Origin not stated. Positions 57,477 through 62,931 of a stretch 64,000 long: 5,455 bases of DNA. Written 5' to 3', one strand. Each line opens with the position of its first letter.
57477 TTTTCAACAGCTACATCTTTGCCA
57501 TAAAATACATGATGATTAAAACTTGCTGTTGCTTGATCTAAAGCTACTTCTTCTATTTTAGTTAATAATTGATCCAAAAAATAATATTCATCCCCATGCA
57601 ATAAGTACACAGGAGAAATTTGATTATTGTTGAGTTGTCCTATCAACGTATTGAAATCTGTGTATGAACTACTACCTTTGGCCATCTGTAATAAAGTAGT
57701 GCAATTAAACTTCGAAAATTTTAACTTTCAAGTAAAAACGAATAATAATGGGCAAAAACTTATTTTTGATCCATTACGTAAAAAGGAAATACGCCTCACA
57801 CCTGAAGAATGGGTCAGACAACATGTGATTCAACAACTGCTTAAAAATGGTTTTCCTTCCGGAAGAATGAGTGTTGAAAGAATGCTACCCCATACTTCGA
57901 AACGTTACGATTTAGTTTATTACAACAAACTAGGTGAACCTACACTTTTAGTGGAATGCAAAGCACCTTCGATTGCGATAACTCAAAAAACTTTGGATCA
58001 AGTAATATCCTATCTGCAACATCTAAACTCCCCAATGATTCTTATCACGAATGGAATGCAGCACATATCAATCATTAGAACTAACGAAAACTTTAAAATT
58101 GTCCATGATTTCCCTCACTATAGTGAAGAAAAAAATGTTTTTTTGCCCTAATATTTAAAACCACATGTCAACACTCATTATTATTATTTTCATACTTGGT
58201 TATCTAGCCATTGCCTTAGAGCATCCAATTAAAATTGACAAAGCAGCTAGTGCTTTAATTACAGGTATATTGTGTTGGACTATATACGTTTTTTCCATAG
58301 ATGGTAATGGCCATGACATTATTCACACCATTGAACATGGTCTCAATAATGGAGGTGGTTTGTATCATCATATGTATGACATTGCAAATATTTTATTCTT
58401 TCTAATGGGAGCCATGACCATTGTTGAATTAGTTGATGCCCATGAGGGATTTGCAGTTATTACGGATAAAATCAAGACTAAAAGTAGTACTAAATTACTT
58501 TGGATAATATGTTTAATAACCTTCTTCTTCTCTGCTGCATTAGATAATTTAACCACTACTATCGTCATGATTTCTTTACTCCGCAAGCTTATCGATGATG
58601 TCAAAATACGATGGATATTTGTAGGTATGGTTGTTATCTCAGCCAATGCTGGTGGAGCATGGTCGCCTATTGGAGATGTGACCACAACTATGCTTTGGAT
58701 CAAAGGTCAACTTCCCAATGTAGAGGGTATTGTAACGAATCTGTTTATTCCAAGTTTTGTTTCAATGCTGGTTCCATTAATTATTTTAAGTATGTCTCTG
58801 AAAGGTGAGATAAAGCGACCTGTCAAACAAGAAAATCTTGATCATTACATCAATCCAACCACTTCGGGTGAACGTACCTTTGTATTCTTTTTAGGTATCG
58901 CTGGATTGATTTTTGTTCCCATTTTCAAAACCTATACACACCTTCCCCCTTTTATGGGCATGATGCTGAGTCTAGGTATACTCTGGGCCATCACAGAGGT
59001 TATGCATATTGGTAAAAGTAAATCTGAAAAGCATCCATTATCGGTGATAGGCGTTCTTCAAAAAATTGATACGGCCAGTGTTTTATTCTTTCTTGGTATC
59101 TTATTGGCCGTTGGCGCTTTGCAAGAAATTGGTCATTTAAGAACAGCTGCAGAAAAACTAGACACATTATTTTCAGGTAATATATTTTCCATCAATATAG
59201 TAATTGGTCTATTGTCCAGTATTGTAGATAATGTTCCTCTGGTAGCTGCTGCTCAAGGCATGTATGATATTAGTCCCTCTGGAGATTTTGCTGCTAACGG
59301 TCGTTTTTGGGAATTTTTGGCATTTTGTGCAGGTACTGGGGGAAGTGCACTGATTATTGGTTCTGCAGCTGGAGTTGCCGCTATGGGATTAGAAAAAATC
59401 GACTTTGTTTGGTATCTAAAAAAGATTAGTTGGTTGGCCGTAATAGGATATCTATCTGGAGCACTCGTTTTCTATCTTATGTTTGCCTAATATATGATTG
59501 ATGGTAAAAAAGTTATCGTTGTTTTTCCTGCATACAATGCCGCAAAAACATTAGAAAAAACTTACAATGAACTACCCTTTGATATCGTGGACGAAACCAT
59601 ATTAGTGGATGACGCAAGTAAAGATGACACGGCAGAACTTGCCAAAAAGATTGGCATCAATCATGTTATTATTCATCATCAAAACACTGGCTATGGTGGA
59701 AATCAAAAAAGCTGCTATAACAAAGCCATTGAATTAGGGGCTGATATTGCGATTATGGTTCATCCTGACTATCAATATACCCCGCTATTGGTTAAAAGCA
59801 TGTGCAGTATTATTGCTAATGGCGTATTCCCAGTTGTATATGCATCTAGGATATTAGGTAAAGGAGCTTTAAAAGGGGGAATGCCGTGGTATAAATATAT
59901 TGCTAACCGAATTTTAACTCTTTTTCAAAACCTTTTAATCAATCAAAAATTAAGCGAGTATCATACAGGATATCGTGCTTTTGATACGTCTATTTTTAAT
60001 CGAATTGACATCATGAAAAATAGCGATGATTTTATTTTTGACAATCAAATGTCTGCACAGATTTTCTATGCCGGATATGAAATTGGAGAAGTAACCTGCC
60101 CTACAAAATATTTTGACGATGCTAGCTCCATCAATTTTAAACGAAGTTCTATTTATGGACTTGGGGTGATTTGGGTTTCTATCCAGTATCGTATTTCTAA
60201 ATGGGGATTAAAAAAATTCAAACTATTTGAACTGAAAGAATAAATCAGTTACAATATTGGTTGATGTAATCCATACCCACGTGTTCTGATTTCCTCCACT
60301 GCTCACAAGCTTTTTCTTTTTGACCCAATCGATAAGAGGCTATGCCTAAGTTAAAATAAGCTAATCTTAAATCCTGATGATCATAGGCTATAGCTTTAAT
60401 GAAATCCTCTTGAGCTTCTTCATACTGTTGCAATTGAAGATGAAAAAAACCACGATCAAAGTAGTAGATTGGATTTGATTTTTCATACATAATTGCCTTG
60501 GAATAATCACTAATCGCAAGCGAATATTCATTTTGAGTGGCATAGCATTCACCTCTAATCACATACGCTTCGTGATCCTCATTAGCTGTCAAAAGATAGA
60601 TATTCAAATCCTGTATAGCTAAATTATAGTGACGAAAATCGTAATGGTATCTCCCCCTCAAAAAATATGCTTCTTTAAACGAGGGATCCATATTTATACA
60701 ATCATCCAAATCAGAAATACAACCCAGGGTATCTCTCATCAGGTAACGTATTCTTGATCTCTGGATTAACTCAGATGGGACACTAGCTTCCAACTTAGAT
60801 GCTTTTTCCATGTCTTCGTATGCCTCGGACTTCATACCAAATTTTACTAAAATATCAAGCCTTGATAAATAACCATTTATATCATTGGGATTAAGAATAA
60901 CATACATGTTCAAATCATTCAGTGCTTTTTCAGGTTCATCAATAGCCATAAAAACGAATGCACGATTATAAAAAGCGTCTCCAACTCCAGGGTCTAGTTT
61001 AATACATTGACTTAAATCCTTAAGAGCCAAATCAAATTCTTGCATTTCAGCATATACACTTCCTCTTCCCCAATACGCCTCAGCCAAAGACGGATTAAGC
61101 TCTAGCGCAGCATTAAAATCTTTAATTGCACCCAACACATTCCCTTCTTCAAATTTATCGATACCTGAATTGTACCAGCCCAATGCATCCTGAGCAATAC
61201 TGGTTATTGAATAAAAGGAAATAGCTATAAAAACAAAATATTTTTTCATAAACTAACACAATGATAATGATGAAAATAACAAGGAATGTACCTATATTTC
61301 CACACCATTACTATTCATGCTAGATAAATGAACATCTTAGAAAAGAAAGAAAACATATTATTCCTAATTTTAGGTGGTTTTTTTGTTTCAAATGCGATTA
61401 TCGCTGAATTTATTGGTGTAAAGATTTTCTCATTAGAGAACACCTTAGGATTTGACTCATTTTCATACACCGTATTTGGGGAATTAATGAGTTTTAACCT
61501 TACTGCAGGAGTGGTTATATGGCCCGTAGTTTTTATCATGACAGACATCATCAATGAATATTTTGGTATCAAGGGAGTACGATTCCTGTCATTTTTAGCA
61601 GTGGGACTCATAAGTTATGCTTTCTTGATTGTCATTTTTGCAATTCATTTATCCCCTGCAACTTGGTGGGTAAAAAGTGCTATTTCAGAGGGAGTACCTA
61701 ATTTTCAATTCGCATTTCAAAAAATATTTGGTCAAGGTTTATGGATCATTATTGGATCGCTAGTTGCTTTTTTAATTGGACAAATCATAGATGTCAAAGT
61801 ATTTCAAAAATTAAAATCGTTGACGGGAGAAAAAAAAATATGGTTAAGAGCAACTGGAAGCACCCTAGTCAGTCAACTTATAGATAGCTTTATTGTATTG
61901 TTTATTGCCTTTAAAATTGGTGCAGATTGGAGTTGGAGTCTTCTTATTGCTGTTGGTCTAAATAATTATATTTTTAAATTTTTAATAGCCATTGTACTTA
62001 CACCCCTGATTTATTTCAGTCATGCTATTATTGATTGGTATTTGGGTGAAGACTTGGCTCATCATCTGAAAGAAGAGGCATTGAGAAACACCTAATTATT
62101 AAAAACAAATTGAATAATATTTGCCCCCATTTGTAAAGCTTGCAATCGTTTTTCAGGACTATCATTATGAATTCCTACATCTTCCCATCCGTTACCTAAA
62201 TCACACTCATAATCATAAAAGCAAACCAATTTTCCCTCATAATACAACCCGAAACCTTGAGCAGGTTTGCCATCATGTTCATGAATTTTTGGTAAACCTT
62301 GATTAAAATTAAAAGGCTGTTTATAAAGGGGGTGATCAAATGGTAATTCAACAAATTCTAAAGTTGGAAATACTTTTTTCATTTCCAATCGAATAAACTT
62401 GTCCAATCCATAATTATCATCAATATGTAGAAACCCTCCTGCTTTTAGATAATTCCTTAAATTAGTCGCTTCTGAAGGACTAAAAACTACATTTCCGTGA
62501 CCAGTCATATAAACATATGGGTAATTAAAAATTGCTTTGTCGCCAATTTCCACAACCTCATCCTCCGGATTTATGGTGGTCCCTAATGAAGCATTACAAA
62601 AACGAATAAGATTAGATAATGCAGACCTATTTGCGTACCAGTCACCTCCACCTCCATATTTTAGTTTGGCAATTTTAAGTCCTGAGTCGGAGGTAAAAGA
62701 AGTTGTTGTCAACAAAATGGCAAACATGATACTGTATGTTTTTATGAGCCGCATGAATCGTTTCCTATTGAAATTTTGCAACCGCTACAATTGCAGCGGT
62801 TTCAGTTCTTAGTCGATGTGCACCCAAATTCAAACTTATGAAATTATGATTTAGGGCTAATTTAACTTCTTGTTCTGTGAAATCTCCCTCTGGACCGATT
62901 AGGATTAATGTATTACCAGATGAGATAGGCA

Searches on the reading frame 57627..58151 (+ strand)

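Call 41: search_protein_families(library=pfam, proteins=[window:57627-58151:+], max_evalue=0.00001)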
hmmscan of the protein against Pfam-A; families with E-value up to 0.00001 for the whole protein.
window:57627-58151:+ (174 aa): 1 family
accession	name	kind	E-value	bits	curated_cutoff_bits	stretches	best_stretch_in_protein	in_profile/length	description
PF13588.12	HSDR_N_2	-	4.4e-25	88.4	25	1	59-163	1-110/110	Type I restriction enzyme R protein N terminus (HSDR_N)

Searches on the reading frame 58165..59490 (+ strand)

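Call 41: search_protein_families(library=pfam, proteins=[window:58165-59490:+], max_evalue=0.00001)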
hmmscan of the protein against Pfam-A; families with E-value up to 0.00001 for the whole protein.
window:58165-59490:+ (441 aa): 1 family
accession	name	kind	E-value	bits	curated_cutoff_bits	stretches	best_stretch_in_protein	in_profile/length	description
PF03600.22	CitMHS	-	4.9e-31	108.5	31.9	1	14-367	2-315/336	Citrate transporter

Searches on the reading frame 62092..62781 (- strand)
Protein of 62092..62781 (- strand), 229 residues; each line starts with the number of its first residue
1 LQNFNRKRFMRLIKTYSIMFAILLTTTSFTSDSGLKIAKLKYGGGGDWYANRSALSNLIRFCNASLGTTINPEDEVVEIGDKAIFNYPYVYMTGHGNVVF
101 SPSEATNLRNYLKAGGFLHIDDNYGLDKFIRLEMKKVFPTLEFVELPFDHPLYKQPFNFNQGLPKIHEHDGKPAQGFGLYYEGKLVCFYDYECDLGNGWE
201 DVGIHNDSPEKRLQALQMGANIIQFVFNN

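Call 24: search_protein_families(library=pfam, proteins=[window:62092-62781:-], max_evalue=0.00001)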
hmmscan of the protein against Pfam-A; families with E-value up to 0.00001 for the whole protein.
window:62092-62781:- (229 aa): 1 family
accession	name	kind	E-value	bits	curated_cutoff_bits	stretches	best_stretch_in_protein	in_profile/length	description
PF13709.12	DUF4159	-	1.3e-68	230.9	25.9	1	36-227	1-202/202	Domain of unknown function (DUF4159)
